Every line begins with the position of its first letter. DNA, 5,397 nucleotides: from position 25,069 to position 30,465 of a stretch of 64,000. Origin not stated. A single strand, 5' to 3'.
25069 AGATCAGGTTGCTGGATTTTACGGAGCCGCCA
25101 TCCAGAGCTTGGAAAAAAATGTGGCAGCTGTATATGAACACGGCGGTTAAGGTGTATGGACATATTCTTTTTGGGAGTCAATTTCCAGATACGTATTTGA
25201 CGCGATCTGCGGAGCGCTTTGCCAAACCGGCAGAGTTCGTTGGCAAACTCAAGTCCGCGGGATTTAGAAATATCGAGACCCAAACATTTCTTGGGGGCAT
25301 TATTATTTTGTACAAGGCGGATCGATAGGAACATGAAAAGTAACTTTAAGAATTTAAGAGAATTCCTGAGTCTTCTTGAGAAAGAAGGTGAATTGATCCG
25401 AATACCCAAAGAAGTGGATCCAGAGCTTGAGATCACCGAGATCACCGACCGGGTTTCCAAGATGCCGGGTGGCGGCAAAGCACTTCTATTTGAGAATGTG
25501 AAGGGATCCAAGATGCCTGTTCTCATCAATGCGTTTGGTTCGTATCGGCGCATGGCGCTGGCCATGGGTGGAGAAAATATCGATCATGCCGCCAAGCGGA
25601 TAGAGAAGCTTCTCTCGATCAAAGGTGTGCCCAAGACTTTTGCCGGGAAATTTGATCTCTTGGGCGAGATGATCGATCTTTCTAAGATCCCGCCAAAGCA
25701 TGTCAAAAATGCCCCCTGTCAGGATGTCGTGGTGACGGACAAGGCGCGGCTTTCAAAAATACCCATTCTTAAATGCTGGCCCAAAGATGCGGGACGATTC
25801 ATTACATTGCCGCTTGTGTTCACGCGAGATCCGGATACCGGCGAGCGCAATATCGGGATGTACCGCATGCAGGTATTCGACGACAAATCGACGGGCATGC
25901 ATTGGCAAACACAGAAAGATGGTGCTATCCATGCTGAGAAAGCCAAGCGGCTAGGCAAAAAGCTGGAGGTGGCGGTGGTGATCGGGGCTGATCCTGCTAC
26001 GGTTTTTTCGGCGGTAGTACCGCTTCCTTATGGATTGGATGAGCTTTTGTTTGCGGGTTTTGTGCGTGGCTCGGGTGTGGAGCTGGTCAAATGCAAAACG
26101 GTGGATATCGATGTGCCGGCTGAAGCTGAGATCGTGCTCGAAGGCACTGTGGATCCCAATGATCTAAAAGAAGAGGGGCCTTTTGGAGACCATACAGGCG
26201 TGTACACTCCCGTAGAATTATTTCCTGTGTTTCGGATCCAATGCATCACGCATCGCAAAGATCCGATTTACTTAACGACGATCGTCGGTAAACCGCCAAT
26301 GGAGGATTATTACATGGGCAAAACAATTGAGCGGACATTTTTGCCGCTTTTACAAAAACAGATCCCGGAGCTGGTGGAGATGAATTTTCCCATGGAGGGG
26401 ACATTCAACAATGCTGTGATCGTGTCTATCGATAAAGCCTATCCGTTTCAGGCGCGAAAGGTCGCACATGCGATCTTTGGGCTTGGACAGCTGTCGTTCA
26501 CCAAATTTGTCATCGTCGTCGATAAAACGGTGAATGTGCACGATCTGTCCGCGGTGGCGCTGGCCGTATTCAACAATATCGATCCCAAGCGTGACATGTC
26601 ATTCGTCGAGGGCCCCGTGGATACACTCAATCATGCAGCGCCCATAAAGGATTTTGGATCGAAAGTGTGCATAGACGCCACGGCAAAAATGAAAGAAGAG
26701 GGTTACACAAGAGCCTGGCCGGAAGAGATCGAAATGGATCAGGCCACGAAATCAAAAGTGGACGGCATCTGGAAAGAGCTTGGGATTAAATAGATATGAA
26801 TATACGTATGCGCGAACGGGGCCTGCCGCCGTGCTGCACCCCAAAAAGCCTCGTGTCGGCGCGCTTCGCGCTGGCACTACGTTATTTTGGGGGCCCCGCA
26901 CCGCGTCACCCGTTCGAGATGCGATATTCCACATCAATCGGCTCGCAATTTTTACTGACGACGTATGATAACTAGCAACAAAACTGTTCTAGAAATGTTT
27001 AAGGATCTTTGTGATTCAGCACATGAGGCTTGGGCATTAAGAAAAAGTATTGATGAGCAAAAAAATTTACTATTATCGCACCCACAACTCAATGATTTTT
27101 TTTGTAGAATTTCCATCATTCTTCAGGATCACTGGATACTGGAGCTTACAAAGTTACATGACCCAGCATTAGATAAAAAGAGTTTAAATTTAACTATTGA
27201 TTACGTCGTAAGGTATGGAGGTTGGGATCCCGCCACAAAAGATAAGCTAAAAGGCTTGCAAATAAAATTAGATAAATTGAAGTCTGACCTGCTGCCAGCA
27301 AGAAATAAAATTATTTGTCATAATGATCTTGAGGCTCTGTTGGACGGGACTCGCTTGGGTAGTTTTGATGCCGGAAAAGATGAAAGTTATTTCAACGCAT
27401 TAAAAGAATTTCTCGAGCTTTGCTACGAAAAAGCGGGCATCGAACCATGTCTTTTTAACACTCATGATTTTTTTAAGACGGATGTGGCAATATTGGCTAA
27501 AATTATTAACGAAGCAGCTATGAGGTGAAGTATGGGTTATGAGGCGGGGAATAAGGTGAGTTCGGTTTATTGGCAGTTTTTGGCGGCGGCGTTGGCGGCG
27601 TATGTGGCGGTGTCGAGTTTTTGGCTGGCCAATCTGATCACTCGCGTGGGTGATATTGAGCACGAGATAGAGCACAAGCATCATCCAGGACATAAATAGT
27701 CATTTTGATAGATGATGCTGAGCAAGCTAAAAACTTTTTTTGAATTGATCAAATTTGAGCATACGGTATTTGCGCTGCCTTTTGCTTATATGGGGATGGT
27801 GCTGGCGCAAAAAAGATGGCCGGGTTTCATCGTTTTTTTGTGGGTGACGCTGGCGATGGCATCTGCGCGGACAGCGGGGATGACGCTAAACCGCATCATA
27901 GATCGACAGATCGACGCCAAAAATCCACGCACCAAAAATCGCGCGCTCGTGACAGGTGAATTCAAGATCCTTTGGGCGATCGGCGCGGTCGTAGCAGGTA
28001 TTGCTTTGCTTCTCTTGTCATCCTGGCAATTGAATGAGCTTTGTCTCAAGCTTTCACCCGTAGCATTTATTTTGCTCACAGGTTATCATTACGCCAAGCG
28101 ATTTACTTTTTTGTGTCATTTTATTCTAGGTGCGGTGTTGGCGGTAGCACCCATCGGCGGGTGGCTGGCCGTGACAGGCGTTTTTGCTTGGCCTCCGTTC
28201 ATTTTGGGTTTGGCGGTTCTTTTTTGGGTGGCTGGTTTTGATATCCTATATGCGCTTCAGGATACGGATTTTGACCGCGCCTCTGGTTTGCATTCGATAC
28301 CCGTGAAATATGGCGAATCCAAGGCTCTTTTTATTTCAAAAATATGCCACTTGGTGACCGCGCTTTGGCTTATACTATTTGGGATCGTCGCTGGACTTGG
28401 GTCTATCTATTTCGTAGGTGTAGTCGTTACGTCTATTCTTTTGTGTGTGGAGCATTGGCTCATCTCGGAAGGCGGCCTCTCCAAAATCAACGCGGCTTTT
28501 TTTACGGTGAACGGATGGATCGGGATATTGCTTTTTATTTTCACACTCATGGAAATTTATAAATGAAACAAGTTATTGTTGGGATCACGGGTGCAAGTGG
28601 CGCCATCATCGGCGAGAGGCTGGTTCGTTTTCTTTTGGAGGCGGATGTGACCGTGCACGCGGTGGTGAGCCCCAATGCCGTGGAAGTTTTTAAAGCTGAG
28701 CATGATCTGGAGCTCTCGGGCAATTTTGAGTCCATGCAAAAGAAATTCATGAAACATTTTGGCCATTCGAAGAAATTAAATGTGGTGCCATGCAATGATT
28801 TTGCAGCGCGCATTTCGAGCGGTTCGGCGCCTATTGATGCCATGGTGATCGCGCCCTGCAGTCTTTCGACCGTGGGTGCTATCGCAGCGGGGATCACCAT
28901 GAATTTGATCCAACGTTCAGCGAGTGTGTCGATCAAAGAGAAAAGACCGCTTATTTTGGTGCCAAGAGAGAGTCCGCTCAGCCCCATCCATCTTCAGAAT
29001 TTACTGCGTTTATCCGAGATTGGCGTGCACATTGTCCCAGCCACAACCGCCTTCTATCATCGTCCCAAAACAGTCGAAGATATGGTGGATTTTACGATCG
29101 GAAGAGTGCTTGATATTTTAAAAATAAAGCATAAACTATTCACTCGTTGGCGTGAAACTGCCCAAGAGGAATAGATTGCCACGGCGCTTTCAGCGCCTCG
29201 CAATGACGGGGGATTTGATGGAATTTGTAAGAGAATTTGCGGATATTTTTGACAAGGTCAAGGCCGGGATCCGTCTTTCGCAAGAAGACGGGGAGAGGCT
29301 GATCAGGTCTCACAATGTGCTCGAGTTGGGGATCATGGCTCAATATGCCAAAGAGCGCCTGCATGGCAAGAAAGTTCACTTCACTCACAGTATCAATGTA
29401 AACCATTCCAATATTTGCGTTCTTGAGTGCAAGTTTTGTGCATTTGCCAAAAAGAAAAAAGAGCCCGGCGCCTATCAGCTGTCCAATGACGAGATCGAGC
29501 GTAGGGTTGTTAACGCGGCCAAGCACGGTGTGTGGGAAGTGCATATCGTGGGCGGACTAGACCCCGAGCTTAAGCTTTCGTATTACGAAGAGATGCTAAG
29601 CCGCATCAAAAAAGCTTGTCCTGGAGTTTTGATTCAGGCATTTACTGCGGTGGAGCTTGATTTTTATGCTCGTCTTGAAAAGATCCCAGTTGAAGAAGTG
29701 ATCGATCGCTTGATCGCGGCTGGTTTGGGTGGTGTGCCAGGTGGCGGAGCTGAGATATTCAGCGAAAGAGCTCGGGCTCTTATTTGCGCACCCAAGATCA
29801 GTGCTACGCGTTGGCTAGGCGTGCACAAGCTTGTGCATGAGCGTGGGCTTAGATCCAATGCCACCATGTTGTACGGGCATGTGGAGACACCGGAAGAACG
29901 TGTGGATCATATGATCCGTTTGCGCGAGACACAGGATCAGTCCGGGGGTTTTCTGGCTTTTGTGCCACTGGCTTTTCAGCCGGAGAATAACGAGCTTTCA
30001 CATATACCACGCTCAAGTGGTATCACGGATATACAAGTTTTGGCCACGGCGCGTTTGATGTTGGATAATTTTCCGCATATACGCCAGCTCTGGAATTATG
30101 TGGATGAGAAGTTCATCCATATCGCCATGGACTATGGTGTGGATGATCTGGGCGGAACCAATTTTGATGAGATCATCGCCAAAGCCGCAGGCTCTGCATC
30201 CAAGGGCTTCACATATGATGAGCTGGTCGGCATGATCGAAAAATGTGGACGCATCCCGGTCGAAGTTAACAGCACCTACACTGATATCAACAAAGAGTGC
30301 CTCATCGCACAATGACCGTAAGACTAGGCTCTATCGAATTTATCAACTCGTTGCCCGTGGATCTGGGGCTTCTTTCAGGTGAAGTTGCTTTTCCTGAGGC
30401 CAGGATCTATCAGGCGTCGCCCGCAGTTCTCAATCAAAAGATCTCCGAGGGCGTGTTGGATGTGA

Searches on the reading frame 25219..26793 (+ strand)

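Call 41: search_protein_families(library=pfam, proteins=[window:25219-26793:+], max_evalue=0.0001)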
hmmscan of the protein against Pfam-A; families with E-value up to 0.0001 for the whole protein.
window:25219-26793:+ (524 aa): 3 families
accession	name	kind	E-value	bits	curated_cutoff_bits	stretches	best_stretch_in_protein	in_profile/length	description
PF01977.22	UbiD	-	1.8e-88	295.5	23.3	1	162-359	3-206/206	3-octaprenyl-4-hydroxybenzoate carboxy-lyase Rift-related domain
PF20696.2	UbiD_C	-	1.8e-40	138.3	24.2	1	365-487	2-127/127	3-octaprenyl-4-hydroxybenzoate carboxy-lyase C-terminal domain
PF20695.2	UbiD_N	-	3.8e-28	97.8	24.3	1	50-126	1-73/78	3-octaprenyl-4-hydroxybenzoate carboxy-lyase N-terminal domain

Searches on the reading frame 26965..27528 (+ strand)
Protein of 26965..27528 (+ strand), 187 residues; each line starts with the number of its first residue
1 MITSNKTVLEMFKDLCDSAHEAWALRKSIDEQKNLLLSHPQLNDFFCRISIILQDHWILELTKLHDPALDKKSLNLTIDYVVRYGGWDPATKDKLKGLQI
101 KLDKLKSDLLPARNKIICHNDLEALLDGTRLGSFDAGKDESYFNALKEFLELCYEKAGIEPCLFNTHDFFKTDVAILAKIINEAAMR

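Call 82: search_protein_families(library=pfam, proteins=[window:26965-27528:+], max_evalue=1)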
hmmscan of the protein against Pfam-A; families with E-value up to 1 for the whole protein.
window:26965-27528:+ (187 aa): 1 family
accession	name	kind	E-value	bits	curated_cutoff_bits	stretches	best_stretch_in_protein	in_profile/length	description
PF18734.6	HEPN_AbiU2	-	1.1e-09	38.5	26.8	1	10-152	6-167/193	AbiU2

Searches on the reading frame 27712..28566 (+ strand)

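Call 6: search_protein_families(library=pfam, proteins=[window:27712-28566:+], max_evalue=0.01)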
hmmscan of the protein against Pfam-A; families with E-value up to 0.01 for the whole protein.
window:27712-28566:+ (284 aa): 1 family
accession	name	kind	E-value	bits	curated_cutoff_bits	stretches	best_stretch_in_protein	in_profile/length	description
PF01040.23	UbiA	-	1.1e-55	189.1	34.2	1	21-265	1-246/250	UbiA prenyltransferase family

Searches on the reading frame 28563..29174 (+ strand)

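Call 6: search_protein_families(library=pfam, proteins=[window:28563-29174:+], max_evalue=0.01)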
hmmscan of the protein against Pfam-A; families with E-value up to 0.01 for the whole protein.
window:28563-29174:+ (203 aa): 1 family
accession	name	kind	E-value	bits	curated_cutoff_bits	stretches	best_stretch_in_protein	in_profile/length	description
PF02441.25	Flavoprotein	-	1.6e-44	151.8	22.7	1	2-188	1-154/162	Flavoprotein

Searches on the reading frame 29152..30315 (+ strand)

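Call 6: search_protein_families(library=pfam, proteins=[window:29152-30315:+], max_evalue=0.01)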
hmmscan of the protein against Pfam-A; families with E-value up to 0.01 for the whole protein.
window:29152-30315:+ (387 aa): 3 families
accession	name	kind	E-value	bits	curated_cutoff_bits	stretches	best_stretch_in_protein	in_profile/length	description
PF04055.27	Radical_SAM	-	2.3e-19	70.6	29.5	1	83-254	1-163/166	Radical SAM superfamily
PF19288.4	CofH_C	-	1.7e-11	44.5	27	1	266-377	3-117/125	CofH/MqnC C-terminal region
PF13353.11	Fer4_12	-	0.00017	22.3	22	1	89-177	15-102/137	4Fe-4S single cluster domain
